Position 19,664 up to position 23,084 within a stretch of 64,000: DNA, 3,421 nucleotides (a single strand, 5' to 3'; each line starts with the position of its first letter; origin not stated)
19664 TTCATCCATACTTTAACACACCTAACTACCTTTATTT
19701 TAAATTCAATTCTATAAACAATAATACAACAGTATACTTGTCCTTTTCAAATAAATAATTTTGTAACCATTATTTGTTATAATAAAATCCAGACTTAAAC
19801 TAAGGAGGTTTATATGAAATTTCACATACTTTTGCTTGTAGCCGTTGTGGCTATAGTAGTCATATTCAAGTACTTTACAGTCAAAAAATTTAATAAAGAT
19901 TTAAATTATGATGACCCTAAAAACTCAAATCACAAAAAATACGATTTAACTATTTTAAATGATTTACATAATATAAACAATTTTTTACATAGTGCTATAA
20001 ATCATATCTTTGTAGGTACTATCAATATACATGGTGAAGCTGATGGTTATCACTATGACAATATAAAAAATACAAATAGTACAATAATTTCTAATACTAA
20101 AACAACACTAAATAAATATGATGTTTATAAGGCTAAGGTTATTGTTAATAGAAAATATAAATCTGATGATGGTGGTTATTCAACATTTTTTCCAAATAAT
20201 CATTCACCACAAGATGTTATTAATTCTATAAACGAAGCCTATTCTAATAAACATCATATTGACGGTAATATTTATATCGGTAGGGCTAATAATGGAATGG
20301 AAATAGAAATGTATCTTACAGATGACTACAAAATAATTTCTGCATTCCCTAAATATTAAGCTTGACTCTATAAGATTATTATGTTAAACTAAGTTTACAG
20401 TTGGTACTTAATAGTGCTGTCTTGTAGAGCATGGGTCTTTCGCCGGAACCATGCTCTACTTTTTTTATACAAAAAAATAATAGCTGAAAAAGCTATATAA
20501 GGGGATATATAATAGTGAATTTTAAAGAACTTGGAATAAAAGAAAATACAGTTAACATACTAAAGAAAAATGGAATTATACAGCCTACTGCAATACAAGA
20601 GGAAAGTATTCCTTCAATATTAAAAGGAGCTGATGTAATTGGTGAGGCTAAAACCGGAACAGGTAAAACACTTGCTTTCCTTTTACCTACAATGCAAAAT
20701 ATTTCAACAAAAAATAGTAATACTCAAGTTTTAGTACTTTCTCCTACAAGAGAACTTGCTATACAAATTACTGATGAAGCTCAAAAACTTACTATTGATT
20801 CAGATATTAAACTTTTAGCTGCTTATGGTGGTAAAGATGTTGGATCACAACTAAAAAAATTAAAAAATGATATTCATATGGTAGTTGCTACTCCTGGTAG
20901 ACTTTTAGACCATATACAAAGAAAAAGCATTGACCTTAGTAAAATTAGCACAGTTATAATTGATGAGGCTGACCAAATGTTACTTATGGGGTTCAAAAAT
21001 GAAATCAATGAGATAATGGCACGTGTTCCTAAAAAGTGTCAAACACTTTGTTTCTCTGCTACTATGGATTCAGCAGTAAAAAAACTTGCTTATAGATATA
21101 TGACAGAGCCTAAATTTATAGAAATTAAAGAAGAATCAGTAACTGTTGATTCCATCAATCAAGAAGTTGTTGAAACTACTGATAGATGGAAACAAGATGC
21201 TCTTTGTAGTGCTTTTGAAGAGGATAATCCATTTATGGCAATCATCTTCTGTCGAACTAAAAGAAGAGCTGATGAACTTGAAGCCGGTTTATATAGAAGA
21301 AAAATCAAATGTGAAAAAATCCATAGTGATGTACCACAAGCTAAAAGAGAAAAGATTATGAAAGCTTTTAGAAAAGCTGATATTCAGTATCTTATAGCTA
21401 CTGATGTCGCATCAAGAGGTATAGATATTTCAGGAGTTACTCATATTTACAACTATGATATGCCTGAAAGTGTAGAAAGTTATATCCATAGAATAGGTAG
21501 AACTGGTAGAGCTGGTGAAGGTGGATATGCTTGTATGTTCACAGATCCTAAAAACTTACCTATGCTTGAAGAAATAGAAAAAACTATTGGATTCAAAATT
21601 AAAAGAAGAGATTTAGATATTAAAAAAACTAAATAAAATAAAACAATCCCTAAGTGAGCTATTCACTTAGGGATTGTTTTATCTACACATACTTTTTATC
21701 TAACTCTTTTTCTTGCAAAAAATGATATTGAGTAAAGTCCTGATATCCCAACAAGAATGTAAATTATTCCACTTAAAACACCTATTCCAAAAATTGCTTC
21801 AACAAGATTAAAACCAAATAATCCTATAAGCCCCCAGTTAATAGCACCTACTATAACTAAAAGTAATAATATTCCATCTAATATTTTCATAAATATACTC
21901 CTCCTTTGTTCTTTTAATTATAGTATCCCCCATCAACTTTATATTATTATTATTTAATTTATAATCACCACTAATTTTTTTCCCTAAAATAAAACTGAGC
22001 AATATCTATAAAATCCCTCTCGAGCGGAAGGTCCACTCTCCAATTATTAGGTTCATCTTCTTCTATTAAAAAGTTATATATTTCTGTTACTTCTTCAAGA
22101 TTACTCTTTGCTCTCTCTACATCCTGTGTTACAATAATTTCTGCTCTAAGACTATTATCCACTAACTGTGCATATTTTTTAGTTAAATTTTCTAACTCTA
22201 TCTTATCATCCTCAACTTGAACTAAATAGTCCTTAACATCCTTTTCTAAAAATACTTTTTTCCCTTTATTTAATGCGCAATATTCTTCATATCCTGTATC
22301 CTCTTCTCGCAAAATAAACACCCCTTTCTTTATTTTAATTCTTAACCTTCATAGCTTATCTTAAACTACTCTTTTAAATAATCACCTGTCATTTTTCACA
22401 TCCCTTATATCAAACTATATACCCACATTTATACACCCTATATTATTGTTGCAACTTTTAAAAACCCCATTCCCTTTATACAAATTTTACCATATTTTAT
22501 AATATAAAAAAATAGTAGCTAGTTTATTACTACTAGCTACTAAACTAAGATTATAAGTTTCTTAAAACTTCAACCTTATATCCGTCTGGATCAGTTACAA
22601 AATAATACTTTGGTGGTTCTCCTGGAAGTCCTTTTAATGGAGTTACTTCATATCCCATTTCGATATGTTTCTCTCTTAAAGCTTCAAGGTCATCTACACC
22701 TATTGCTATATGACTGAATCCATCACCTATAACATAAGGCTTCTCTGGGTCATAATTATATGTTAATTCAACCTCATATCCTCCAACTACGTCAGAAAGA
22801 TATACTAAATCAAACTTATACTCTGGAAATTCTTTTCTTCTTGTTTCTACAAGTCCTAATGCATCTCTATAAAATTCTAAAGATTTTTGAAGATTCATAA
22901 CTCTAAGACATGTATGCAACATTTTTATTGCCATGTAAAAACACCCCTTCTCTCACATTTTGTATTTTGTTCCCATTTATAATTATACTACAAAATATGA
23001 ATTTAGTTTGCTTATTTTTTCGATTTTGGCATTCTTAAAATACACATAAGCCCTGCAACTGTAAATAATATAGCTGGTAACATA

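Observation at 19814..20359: Stand-alone membrane-anchored EndoU-like RNase domain protein with no obvious cognate immunity gene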

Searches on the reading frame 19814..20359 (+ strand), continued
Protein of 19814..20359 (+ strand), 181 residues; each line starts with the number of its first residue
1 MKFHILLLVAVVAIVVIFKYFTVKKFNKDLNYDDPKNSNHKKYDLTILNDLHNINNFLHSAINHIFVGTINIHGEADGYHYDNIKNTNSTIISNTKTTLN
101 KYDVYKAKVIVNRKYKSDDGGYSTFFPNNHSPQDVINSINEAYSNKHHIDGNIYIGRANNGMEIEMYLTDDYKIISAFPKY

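Call 35: search_solved_structures(query=A1, max_evalue=10, show_alignments=3)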
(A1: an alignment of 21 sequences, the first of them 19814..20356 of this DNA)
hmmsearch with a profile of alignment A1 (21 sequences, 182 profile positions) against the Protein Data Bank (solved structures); distinct sequences matched with E-value up to 10: 2.
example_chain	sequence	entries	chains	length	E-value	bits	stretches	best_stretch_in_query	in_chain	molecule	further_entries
5i8l_A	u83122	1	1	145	0.0088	19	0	110-149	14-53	Lysozyme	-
8t53_A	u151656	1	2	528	1.7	11.6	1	96-138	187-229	Undecaprenyl-phosphate galactose phosphotransferase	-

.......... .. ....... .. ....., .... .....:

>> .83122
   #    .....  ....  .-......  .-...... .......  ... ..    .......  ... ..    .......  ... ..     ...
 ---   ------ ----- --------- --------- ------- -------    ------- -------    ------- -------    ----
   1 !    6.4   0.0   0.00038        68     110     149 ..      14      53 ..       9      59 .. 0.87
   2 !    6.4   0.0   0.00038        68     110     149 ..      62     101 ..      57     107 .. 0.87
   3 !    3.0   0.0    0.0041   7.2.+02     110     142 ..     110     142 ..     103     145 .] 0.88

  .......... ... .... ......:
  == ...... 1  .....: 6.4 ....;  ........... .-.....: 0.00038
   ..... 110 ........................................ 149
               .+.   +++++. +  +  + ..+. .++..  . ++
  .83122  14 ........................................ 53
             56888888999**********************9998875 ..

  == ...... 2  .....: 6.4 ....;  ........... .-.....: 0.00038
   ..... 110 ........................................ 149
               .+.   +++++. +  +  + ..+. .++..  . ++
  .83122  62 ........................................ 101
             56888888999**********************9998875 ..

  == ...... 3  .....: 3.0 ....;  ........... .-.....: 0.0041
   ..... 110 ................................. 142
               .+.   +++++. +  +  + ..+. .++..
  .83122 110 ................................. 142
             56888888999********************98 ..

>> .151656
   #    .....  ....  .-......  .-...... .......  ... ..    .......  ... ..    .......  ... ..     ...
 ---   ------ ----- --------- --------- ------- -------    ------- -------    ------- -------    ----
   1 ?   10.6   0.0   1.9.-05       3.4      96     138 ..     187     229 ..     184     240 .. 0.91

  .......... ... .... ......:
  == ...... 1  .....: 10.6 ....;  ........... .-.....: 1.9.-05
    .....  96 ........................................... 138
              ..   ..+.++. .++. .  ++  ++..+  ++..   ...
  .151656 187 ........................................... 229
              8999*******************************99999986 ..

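Call 40: find_homologous_proteins(query=A2, max_evalue=0.001)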
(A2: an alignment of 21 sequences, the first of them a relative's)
Query A2 (21 sequences) (119 aa, profile of the alignment): 37 proteins with E <= 0.001 among 2340 candidates.
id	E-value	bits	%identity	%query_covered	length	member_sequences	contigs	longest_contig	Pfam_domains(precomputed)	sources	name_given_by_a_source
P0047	8.1e-44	166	54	94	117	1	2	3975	-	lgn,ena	-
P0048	7.5e-42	160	54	91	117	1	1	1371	-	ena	-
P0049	2.1e-39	152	48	94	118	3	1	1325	-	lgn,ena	-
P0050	4.1e-36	141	99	100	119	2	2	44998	-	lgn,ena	-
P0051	1.7e-35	139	82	99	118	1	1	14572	-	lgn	-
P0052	3.2e-35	139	81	97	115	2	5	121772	-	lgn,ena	-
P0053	1.5e-34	136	81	99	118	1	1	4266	-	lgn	-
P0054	1.6e-32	130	72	99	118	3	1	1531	-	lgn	-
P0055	2.6e-30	123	73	95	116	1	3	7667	-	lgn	-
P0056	4.3e-30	122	68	96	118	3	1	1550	-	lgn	-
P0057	1.0e-28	118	-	-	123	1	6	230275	-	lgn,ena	-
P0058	1.0e-28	118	-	-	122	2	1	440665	-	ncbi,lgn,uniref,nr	ncbi:hypothetical protein [Enterococcus sp. 5H]|uniref:hypothetical protein n=1 Tax=Enterococcus sp.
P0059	1.0e-28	118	-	-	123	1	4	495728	-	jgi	-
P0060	1.5e-28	117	-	-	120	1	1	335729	-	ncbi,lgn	ncbi:MAG: hypothetical protein ABF651_01425 [Sporolactobacillus sp.]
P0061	3.8e-28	116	-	-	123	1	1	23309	-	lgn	-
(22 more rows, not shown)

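Call 41: search_protein_families(library=pfam, alignment_id=A2, max_evalue=1)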
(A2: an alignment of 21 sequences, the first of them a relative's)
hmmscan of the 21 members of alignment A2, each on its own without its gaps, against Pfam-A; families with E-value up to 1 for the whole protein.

A. member 1, L016:6418-6774:+ (119 aa): 0 families

B. families by the number of members that match (of 21 scanned): 10 families
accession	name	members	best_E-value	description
PF12989.12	DUF3873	2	0.0035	Domain of unknown function, B. Theta Gene description (DUF3873)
PF14114.12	DUF4286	2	0.012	Domain of unknown function (DUF4286)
PF04792.17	LcrV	1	0.0087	V antigen (LcrV) protein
PF06046.19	Sec6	1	0.013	Exocyst complex component Sec6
PF17507.7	DUF5439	1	0.031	Family of unknown function (DUF5439)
PF06062.16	UPF0231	1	0.039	Uncharacterised protein family (UPF0231)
PF21438.3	Sap1_N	1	0.053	Switch activating protein 1, N-terminal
PF20503.3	DUF6730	1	0.056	Family of unknown function (DUF6730)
PF22929.2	INTS1_INTS2-bd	1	0.068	Integrator complex subunit 1, INTS2-binding domain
PF24289.1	DUF7477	1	0.2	Domain of unknown function (DUF7477)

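Call 43: find_encoding_contigs(protein=P0002, flank=1000, max_places=1)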
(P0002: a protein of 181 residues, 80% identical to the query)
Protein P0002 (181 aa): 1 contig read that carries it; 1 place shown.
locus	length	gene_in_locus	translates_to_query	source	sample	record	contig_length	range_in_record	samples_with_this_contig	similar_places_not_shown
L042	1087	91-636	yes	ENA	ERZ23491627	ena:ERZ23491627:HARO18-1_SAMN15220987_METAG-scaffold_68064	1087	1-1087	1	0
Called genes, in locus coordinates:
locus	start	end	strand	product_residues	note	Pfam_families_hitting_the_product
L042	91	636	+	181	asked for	PF14436:EndoU_bacteria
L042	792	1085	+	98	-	?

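Call 44: find_encoding_contigs(protein=window:19814-20359:+, flank=10000, max_places=3)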
Protein window:19814-20359:+ (181 aa): 4 contigs read that carry it; 3 places shown.
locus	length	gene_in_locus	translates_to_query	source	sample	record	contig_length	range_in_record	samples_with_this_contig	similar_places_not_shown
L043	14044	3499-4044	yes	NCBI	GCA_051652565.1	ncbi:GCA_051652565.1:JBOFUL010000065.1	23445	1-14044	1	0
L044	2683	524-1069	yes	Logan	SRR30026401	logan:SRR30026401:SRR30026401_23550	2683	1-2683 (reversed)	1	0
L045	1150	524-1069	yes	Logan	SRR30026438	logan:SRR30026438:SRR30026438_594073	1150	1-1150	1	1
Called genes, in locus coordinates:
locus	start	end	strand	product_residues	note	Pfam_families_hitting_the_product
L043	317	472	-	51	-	PF13451:zf_Tbcl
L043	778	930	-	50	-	PF13451:zf_Tbcl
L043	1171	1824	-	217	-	PF13599:Pentapeptide_4, PF00805:Pentapeptide, PF13576:Pentapeptide_3, PF00805:Pentapeptide (weak), PF13599:Pentapeptide_4 (weak)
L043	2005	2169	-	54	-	-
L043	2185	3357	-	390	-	PF13679:Methyltransf_32, PF13649:Methyltransf_25 (weak), PF13847:Methyltransf_31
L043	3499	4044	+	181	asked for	PF14436:EndoU_bacteria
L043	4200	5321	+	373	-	PF04851:ResIII, PF00270:DEAD, PF00271:Helicase_C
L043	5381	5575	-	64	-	PF04070:DUF378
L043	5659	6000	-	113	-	-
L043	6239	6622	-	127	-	PF00903:Glyoxalase, PF13669:Glyoxalase_4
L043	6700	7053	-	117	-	PF13273:DUF4064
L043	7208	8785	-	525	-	PF00654:Voltage_CLC, PF02080:TrkA_C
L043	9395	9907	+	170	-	PF06172:Cupin_5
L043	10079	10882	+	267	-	PF23023:Anti-Pycsar_Apyc1, PF00753:Lactamase_B, PF12706:Lactamase_B_2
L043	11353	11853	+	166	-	PF06177:QueT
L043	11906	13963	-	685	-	PF01145:Band_7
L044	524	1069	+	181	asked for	PF14436:EndoU_bacteria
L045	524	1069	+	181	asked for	PF14436:EndoU_bacteria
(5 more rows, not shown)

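Call 54: search_protein_representatives(protein=window:19814-20356:+)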
Query: 181 residues. Proteins with E-value up to 0.001 (for the whole library): 556; up to 1e-10: 278; up to 1e-30: 47. The best 150 are listed.
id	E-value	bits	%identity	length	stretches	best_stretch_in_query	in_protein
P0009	1.2e-55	204.5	57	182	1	2-181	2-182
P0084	4.2e-40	153.9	58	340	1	40-179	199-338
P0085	4.1e-36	140.8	49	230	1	36-181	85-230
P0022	4.4e-36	140.8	48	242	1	24-181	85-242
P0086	6.2e-36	140.3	47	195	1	34-181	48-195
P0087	1.9e-35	138.7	50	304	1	41-181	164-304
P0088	2.0e-35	138.6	50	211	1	42-181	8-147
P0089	2.3e-35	138.4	55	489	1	41-179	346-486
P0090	5.2e-35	137.3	49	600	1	40-181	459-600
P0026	6.2e-35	137.0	55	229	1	42-180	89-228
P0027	6.5e-35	136.9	55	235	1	42-180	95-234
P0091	8.6e-35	136.6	53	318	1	35-180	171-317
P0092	8.9e-35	136.5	50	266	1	37-181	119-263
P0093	1.1e-34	136.2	50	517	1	42-181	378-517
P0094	1.9e-34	135.4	49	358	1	41-181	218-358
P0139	2.2e-29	118.9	44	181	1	49-179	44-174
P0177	3.4e-26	108.5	43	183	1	5-181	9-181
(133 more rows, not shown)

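Call 56: find_encoding_contigs(protein=P0177, flank=4000, max_places=2)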
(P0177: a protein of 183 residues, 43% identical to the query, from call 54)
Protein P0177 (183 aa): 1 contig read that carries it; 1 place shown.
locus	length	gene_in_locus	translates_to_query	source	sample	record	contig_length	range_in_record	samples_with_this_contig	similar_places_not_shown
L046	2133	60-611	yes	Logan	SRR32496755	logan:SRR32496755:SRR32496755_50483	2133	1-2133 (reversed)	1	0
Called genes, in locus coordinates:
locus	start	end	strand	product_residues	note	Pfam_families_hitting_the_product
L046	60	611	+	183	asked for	PF14436:EndoU_bacteria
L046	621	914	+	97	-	-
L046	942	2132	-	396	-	?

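Call 57: find_encoding_contigs(protein=P0139, flank=4000, max_places=2)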
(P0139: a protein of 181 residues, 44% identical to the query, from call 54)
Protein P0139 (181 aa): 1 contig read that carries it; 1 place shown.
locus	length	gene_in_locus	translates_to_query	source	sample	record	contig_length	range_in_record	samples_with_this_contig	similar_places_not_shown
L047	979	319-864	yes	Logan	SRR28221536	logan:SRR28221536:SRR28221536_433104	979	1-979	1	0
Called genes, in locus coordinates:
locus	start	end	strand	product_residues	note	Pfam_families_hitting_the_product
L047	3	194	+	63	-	?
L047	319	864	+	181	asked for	PF14436:EndoU_bacteria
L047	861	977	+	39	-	?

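Call 63: search_protein_families(library=phrogs, proteins=[window:19814-20356:+, L016:6418-6774:+], max_evalue=0.01)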
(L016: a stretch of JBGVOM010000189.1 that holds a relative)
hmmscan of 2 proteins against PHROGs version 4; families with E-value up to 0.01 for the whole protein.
window:19814-20356:+ (181 aa): 2 families
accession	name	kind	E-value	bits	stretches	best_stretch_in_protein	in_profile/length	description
phrog_28550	-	unknown function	3.7e-33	116.3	1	35-180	181-330/333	-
phrog_22940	-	unknown function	8.5e-29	101.5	1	39-180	440-585/588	-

L016:6418-6774:+ (119 aa): 1 family
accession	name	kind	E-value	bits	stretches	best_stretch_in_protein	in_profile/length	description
phrog_19353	-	unknown function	1.4e-10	42.4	1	1-109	1-104/113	-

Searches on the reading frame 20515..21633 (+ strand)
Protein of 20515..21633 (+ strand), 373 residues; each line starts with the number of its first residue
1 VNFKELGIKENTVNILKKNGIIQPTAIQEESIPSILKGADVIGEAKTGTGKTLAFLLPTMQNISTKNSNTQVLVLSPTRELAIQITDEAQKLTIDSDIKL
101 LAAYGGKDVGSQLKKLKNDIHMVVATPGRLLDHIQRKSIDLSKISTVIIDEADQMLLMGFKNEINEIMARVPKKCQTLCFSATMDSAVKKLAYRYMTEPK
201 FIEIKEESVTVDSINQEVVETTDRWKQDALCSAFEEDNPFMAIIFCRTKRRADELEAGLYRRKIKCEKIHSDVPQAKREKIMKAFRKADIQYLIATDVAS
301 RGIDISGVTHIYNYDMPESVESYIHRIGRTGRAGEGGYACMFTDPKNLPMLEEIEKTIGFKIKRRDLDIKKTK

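Call 34: search_protein_families(library=pfam, proteins=[window:20515-21633:+], max_evalue=0.01)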
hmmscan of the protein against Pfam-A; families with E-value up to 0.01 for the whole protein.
window:20515-21633:+ (373 aa): 6 families
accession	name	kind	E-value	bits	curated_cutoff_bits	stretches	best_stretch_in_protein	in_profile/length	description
PF00270.35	DEAD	-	1.8e-52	177.9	26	1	25-190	1-166/167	DEAD/DEAH box helicase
PF00271.37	Helicase_C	-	1.3e-35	122.4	23.5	1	226-334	2-110/110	Helicase conserved C-terminal domain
PF04851.21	ResIII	-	2e-11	44.5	22.5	1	26-184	6-162/164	Type III restriction enzyme, res subunit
PF22590.2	Cas3-like_C_2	-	0.0022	18.7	27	1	243-333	6-104/106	CRISPR-associated nuclease/helicase Cas3, C-terminal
PF18766.7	SWI2_SNF2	-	0.004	17.3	26.7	1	47-168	27-143/221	SWI2/SNF2 ATPase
PF13245.12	AAA_19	-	0.0065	17.1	25.1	0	39-158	12-105/134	AAA domain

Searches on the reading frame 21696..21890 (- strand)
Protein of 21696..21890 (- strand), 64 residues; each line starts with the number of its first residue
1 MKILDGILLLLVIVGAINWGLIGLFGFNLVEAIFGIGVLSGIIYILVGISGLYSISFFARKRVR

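Call 17: search_protein_families(library=pfam, proteins=[window:21696-21890:-], max_evalue=10)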
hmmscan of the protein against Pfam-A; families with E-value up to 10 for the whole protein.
window:21696-21890:- (64 aa): 1 family
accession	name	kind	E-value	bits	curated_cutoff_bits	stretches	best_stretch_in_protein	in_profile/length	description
PF04070.17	DUF378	-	6.5e-22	77.6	25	1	2-58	1-59/60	Domain of unknown function (DUF378)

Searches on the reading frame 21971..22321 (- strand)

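Call 17: search_protein_families(library=pfam, proteins=[window:21971-22321:-], max_evalue=10)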
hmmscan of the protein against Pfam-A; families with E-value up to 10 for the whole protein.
window:21971-22321:- (116 aa): 2 families
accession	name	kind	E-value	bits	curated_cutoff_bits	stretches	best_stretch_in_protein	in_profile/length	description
PF18373.7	Spectrin_2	-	0.005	17.4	26.4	1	35-87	25-77/78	Spectrin like domain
PF17872.7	AAA_lid_10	-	0.071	13.7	23.2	1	6-74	15-81/99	AAA lid domain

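Call 63: search_protein_families(library=phrogs, proteins=[window:21971-22318:-], max_evalue=0.01)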
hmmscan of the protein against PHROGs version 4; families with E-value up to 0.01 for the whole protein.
window:21971-22318:- (115 aa): 1 family
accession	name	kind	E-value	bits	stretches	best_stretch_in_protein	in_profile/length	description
phrog_10013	-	unknown function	0.0048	17.9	0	79-97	7-25/59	-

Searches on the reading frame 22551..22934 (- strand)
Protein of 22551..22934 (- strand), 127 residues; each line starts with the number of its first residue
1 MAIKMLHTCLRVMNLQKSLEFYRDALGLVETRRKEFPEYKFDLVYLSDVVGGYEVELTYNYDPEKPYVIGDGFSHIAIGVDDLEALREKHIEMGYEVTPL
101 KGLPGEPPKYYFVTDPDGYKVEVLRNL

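Call 34: search_protein_families(library=pfam, proteins=[window:22551-22934:-], max_evalue=0.01)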
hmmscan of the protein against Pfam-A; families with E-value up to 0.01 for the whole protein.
window:22551-22934:- (127 aa): 4 families
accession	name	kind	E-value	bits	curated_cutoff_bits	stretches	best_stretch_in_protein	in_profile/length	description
PF00903.31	Glyoxalase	-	2e-20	73.8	20.6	1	5-123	2-121/121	Glyoxalase/Bleomycin resistance protein/Dioxygenase superfamily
PF13669.12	Glyoxalase_4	-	5.4e-11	43.2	27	1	7-100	2-96/109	Glyoxalase/Bleomycin resistance protein/Dioxygenase superfamily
PF18029.7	Glyoxalase_6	-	0.00013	23.1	23.6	1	8-123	2-105/106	Glyoxalase-like domain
PF22677.2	Ble-like_N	-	0.0013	18.9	24.5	0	5-28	2-25/41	Bleomycin resistance protein-like N-terminal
